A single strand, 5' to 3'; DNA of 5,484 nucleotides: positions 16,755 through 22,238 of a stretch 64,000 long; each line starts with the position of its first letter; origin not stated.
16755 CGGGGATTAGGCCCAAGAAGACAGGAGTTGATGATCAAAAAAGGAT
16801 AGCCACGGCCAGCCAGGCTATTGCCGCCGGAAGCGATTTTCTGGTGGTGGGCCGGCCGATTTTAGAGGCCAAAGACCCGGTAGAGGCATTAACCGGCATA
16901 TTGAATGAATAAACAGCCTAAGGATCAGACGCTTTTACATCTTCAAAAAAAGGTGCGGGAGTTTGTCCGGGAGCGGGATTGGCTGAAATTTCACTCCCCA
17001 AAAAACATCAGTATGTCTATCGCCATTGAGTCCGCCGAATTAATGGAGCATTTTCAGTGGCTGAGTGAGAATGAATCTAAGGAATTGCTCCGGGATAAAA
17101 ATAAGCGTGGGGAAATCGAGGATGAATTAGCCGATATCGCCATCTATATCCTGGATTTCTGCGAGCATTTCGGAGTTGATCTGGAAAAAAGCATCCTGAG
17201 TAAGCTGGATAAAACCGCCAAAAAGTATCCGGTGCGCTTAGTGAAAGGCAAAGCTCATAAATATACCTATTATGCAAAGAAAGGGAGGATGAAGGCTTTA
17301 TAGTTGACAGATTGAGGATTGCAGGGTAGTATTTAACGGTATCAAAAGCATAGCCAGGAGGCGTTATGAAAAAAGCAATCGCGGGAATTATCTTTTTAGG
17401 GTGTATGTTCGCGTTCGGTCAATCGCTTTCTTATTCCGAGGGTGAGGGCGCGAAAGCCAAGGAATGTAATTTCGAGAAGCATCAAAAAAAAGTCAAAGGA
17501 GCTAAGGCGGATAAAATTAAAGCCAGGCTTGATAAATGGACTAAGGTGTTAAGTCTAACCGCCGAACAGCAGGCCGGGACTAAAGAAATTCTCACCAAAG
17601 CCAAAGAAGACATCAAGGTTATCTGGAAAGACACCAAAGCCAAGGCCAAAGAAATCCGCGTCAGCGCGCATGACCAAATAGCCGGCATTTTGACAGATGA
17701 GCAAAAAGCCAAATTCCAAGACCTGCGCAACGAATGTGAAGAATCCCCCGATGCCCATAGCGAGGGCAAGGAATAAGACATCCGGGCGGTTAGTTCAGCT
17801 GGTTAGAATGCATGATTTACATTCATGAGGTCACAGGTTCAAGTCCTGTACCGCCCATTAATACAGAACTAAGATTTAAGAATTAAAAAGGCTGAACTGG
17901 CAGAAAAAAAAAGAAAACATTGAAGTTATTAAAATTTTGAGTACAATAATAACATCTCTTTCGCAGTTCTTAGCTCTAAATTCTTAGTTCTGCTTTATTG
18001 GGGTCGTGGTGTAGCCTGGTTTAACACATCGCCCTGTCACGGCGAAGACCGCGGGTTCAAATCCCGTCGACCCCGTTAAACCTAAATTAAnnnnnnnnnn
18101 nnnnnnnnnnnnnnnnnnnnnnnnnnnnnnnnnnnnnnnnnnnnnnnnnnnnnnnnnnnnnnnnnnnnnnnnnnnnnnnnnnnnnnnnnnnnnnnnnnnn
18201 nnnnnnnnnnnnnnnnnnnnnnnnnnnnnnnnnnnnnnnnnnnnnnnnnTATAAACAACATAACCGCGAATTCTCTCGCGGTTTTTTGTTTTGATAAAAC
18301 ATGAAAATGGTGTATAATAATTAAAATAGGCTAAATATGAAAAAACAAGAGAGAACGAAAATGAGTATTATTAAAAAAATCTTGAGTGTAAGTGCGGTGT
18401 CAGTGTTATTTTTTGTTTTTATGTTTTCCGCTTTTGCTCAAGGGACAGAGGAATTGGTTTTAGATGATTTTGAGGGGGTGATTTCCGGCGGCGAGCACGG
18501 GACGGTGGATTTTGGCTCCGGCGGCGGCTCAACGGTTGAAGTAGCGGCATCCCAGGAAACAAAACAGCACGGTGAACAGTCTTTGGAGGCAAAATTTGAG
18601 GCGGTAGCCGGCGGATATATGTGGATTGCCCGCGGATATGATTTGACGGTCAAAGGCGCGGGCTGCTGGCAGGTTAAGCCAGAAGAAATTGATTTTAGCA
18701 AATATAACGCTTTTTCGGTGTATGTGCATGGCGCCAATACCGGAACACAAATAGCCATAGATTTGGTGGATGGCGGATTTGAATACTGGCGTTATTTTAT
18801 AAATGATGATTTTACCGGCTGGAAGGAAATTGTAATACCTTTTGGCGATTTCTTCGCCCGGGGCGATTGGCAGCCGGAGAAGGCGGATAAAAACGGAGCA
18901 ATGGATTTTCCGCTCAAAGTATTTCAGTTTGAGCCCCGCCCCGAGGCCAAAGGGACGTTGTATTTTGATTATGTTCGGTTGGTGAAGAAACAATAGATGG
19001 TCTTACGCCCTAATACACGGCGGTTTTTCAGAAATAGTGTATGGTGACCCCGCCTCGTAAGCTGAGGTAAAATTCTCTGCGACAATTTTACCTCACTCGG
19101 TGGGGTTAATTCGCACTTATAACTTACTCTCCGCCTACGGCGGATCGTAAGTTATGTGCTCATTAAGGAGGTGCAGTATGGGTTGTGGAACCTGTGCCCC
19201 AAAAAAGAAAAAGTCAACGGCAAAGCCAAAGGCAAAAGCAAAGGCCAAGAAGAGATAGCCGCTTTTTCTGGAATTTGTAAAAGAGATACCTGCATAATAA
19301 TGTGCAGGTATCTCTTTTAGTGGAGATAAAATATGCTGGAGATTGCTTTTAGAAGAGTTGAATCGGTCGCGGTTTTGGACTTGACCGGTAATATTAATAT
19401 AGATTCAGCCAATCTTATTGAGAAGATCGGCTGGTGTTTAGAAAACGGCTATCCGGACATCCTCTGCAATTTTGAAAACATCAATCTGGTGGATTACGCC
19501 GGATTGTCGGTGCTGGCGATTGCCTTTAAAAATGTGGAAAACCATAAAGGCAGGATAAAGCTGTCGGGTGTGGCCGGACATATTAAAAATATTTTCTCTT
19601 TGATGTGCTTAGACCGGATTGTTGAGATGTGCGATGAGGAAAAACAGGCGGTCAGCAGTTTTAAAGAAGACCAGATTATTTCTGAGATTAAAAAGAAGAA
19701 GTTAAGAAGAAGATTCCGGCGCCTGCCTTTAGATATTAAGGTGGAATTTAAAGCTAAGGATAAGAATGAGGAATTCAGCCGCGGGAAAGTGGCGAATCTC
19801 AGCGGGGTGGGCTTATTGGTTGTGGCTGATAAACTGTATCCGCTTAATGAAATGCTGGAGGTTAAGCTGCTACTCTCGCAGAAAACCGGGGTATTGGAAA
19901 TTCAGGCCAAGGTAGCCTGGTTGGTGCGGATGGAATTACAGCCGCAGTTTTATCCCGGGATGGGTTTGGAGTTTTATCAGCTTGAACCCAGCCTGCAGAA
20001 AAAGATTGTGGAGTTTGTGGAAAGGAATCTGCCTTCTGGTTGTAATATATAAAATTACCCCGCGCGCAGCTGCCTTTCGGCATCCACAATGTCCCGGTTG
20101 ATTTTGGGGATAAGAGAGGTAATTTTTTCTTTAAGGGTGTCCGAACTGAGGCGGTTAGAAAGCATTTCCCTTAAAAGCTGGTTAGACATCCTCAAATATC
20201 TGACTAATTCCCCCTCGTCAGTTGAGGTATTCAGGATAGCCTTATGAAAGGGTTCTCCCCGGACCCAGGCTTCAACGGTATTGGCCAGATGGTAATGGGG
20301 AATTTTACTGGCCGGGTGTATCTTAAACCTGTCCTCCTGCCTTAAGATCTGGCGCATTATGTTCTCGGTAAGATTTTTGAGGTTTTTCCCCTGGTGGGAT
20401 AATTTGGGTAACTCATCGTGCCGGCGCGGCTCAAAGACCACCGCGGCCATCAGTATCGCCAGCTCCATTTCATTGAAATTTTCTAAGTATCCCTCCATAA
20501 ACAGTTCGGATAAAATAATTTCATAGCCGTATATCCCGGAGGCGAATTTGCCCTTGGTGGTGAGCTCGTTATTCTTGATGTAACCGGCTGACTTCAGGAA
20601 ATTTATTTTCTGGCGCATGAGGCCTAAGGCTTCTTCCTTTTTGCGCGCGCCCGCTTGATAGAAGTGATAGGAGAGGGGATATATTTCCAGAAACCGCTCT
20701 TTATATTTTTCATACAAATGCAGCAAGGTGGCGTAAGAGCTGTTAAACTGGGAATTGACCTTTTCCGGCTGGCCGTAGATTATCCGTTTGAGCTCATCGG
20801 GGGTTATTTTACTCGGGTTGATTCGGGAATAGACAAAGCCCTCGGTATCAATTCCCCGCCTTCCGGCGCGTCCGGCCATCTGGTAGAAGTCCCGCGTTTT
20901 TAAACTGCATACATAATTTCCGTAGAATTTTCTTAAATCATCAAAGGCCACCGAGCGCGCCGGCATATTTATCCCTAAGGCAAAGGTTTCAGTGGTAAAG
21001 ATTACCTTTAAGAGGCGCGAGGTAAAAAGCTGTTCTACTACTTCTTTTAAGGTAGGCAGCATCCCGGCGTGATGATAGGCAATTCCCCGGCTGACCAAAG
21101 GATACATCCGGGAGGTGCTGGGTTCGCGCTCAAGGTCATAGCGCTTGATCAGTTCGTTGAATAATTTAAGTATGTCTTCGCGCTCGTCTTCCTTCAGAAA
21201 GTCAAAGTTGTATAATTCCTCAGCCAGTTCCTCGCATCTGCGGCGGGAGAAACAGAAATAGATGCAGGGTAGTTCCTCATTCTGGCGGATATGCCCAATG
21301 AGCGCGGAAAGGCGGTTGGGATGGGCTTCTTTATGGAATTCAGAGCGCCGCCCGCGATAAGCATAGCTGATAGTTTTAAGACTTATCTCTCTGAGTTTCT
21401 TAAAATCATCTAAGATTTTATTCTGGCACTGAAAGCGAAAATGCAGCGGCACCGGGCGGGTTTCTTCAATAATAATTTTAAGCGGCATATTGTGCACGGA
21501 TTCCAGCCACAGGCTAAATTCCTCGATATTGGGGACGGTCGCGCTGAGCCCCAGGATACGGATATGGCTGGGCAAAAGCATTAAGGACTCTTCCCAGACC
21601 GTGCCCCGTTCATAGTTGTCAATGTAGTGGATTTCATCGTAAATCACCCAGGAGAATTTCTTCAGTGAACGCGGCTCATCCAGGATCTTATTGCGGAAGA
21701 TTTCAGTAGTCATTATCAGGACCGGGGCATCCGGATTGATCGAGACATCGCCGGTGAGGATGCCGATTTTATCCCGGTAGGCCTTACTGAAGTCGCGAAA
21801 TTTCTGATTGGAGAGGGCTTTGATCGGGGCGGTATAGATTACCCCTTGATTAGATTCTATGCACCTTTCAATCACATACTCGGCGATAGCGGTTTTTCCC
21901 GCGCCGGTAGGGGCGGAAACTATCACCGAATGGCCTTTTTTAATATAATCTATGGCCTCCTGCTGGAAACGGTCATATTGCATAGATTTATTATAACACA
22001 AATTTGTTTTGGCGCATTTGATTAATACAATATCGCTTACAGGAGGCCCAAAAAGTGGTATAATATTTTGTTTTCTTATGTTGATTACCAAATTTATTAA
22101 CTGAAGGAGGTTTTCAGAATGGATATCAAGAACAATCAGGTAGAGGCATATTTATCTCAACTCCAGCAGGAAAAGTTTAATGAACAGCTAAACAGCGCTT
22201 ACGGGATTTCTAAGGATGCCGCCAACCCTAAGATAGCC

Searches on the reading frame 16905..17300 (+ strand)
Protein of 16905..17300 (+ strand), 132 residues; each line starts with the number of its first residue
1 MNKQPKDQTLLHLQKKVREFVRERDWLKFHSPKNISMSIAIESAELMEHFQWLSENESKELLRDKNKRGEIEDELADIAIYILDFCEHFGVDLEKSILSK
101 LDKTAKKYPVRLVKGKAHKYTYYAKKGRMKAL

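Call 80: search_protein_families(library=pfam, proteins=[window:16905-17300:+], max_evalue=0.01)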
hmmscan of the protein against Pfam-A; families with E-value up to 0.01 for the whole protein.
window:16905-17300:+ (132 aa): 2 families
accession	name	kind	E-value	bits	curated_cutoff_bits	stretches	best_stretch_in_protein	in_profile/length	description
PF12643.12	MazG-like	-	1e-13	51.8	27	1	38-120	2-82/85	MazG-like family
PF03819.22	MazG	-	0.0062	17.2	22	0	57-109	13-71/74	MazG nucleotide pyrophosphohydrolase domain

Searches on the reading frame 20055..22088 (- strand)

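Call 80: search_protein_families(library=pfam, proteins=[window:20055-22088:-], max_evalue=0.01)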
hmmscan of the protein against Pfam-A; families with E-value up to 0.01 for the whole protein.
window:20055-22088:- (677 aa): 9 families
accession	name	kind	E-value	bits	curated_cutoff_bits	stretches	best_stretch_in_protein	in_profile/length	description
PF00270.35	DEAD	-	1.1e-27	97.3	26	1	40-190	2-166/167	DEAD/DEAH box helicase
PF08148.17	DSHCT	-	3.9e-26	92.3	22.7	1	507-669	2-171/172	DSHCT (NUC185) domain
PF04851.21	ResIII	-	2.4e-13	50.7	22.5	1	39-186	5-163/164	Type III restriction enzyme, res subunit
PF00271.37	Helicase_C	-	3e-08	34.3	23.5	1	335-412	41-110/110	Helicase conserved C-terminal domain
PF22527.2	DEXQc_Suv3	-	4.1e-06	26.9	27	1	57-188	18-138/154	DEXQ-box helicase domain of Suv3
PF20720.3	nSTAND3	-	5.9e-05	23.2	27.2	1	43-90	8-55/155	Novel STAND NTPase 3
PF01637.24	ATPase_2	-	0.00059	20.1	33.2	1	57-119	25-89/225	ATPase domain predominantly from Archaea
PF24883.2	NPHP3_N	-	0.00095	19.8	24.8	0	52-86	22-56/164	Nephrocystin 3, N-terminal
PF13245.12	AAA_19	-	0.0076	16.9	25.1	0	42-88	1-49/134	AAA domain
